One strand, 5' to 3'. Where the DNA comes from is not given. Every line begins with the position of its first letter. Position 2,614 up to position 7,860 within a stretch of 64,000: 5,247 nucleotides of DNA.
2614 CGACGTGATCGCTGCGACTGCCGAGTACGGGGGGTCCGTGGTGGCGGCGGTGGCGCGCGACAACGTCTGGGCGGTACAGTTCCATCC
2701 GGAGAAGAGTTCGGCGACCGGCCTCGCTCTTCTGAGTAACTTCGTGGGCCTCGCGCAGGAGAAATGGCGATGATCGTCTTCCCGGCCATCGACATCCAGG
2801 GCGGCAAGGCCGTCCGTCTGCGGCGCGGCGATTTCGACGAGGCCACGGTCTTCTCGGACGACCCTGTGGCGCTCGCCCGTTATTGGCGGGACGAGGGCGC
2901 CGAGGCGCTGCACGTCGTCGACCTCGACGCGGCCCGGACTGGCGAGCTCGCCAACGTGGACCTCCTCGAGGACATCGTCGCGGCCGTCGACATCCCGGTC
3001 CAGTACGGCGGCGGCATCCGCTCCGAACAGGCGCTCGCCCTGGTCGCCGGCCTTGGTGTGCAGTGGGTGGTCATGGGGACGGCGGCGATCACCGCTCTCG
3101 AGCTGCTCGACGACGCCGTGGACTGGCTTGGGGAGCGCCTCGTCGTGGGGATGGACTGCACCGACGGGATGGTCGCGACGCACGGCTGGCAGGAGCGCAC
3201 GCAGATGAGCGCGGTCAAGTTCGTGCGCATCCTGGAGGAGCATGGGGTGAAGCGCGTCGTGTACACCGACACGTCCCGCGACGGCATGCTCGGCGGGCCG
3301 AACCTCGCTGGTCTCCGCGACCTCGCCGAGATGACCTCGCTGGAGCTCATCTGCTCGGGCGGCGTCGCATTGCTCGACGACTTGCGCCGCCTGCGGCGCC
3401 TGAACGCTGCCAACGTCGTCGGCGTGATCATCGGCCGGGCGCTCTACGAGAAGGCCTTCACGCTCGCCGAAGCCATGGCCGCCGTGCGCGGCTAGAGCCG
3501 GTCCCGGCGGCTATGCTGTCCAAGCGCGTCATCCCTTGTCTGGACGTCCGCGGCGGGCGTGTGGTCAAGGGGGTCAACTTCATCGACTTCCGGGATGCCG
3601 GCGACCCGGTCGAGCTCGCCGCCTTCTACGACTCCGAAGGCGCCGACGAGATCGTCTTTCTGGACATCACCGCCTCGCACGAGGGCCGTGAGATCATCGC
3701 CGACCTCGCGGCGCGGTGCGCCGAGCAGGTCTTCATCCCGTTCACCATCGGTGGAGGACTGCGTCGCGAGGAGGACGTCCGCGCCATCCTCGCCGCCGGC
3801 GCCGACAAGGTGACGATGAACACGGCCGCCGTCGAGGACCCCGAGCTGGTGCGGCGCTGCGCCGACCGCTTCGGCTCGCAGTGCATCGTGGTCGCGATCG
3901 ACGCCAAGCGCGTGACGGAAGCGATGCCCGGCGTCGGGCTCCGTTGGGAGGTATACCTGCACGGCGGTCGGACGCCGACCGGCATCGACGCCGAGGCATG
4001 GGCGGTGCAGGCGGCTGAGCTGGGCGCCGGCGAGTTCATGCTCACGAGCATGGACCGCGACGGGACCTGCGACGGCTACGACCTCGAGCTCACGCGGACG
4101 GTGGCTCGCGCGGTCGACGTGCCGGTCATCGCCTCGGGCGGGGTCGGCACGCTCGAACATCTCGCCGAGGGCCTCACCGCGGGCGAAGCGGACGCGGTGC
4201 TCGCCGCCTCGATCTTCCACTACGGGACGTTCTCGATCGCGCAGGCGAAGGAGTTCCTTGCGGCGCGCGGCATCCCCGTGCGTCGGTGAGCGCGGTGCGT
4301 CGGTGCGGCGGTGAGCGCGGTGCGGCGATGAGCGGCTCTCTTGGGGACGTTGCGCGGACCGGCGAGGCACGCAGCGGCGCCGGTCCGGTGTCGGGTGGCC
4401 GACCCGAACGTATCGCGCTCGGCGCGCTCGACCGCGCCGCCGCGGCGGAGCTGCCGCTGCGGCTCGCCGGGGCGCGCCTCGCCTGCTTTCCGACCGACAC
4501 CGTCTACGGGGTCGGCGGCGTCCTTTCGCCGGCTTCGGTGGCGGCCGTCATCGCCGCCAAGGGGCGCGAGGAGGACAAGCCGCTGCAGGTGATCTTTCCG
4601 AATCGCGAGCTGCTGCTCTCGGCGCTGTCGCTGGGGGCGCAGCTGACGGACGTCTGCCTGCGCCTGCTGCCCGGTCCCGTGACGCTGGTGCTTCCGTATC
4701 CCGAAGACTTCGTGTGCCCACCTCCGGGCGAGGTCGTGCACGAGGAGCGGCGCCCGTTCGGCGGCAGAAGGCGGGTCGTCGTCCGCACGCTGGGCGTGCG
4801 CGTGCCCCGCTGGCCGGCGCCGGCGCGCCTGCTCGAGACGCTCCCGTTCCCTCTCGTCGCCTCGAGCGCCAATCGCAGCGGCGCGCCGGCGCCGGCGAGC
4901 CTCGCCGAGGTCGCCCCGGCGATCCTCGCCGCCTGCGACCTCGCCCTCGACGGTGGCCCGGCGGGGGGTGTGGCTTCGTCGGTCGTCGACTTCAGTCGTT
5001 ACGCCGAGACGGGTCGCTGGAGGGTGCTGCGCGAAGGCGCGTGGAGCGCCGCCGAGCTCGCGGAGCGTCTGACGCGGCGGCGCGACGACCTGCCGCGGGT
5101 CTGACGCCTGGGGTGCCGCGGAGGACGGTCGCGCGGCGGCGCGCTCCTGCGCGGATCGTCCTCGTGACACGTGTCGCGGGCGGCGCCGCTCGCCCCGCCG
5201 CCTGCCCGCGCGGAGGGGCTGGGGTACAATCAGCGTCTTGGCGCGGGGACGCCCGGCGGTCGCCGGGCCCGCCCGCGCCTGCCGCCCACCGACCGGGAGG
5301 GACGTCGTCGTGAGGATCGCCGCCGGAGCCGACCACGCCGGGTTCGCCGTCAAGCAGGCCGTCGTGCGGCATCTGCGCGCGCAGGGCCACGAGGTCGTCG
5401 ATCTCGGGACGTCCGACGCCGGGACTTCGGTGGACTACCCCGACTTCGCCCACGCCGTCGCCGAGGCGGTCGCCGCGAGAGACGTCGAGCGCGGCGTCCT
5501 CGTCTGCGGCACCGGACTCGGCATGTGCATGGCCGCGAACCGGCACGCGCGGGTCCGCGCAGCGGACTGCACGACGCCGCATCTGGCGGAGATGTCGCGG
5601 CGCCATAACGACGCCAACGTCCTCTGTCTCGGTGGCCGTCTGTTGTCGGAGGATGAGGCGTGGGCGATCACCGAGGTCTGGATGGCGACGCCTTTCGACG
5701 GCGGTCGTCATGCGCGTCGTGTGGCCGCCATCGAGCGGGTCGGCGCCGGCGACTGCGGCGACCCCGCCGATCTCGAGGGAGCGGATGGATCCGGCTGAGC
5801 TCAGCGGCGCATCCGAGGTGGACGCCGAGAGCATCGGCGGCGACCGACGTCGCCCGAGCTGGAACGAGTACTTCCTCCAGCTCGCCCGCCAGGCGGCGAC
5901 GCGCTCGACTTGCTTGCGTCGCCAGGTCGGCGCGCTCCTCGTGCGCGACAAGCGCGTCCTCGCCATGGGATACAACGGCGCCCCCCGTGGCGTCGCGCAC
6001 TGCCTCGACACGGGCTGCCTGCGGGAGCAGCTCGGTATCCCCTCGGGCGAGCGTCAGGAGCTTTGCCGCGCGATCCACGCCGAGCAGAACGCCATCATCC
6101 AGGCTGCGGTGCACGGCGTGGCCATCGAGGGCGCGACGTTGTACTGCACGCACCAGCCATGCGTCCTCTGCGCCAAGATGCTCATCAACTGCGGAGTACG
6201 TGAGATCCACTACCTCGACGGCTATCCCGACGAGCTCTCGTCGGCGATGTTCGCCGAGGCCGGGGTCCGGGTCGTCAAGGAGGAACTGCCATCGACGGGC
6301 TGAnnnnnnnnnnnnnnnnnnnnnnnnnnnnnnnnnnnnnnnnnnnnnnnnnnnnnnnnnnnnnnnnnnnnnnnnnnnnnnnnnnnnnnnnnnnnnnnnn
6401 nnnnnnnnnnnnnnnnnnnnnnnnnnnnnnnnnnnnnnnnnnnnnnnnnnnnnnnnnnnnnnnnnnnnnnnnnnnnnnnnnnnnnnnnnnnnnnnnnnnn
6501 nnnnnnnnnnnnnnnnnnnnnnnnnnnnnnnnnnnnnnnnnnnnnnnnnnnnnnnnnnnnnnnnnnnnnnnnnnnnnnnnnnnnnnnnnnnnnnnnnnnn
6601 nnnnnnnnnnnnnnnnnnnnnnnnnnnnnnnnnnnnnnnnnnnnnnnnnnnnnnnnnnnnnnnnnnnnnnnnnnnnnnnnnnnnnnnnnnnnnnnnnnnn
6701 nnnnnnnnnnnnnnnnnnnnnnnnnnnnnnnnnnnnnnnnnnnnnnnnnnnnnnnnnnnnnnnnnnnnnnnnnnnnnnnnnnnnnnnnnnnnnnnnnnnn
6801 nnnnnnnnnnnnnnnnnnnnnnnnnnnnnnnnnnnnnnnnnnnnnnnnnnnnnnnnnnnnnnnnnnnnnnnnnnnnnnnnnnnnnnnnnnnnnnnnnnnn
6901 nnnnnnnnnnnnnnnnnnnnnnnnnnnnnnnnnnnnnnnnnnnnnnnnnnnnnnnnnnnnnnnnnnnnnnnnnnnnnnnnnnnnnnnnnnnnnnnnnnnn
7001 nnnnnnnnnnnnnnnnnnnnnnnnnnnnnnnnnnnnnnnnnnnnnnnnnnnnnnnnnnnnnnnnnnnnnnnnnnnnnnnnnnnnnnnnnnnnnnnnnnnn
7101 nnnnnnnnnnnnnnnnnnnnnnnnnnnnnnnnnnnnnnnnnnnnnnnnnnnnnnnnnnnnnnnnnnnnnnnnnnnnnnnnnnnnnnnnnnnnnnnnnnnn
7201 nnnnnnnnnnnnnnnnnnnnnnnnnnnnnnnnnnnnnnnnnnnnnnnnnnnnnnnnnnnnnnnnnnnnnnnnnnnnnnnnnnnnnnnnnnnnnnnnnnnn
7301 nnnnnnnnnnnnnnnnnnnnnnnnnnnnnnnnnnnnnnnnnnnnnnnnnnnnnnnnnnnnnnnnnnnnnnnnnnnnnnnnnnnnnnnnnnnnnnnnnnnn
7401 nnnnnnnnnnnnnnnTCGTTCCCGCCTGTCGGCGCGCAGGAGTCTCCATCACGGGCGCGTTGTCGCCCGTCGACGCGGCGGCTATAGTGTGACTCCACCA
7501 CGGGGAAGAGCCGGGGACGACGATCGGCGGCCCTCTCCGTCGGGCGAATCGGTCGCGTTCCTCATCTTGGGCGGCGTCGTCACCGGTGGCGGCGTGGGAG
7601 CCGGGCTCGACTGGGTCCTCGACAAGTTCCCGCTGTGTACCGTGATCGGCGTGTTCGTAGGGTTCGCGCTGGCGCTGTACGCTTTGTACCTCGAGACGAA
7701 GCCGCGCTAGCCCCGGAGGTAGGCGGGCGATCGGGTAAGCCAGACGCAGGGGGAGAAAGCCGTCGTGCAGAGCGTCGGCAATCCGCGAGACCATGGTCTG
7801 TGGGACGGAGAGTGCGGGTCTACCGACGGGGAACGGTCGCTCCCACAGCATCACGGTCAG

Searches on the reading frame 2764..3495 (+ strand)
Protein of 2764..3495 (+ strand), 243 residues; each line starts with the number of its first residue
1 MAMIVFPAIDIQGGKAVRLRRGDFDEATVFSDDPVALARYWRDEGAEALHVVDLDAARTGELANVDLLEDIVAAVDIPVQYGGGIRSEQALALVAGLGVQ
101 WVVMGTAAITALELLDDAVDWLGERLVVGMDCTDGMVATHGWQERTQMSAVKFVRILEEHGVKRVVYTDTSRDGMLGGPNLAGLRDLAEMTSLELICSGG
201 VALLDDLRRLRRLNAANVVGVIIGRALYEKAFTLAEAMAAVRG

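Call 5: search_protein_families(library=pfam, proteins=[window:2764-3495:+])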
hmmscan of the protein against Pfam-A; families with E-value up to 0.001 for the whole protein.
window:2764-3495:+ (243 aa): 2 families
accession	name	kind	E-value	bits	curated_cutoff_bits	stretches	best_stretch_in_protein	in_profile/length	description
PF00977.27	His_biosynth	-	2.8e-70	236.8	23.6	1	5-233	2-228/228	Histidine biosynthesis protein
PF01207.24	Dus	-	0.00048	19.8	20.4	0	141-236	132-226/311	Dihydrouridine synthase (Dus)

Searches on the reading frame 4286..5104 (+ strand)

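Call 5: search_protein_families(library=pfam, proteins=[window:4286-5104:+])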
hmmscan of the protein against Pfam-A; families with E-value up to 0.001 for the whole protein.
window:4286-5104:+ (272 aa): 1 family
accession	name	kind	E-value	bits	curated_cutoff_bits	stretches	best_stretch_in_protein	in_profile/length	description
PF01300.24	Sua5_yciO_yrdC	-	9.5e-30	103.8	25.1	1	64-251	7-178/178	Telomere recombination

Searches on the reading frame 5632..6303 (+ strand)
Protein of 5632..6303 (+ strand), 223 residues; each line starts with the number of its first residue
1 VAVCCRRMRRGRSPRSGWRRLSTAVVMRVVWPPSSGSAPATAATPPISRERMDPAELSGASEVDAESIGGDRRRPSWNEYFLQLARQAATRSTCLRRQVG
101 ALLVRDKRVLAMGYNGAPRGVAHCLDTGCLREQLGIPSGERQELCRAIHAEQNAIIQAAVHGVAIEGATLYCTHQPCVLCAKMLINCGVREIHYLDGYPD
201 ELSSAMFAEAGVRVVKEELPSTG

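Call 5: search_protein_families(library=pfam, proteins=[window:5632-6303:+])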
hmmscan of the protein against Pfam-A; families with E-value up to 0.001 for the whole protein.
window:5632-6303:+ (223 aa): 3 families
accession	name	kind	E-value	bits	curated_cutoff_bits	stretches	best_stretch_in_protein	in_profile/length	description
PF00383.29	dCMP_cyt_deam_1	-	1.9e-24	85.9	25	1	76-194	2-100/102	Cytidine and deoxycytidylate deaminase zinc-binding region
PF14437.12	MafB19-deam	-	1.9e-17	63.9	27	1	76-201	2-106/142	MafB19-like deaminase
PF14439.12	Bd3614-deam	-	2.2e-05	24.8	38.5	1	147-200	34-94/113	Bd3614-like deaminase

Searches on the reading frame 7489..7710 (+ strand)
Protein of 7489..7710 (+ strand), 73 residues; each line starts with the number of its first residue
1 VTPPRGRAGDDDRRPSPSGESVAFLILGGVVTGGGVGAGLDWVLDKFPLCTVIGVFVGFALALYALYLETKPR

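Call 5: search_protein_families(library=pfam, proteins=[window:7489-7710:+])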
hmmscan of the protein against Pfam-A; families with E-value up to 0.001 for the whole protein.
window:7489-7710:+ (73 aa): 1 family
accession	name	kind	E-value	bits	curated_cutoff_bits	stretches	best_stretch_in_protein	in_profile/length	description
PF09527.15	ATPase_gene1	-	3.6e-05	24.2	26.6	1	22-67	7-52/54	Putative F0F1-ATPase subunit Ca2+/Mg2+ transporter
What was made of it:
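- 7489..7710 (+): atpZ-like gene (73 aa, two TM helices). It is intact, and its stop codon was changed from TGA to TAG by the insertion. PF09527 gives a weak hit, 24.2 bits against a cut-off of 26.6 (call 5).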
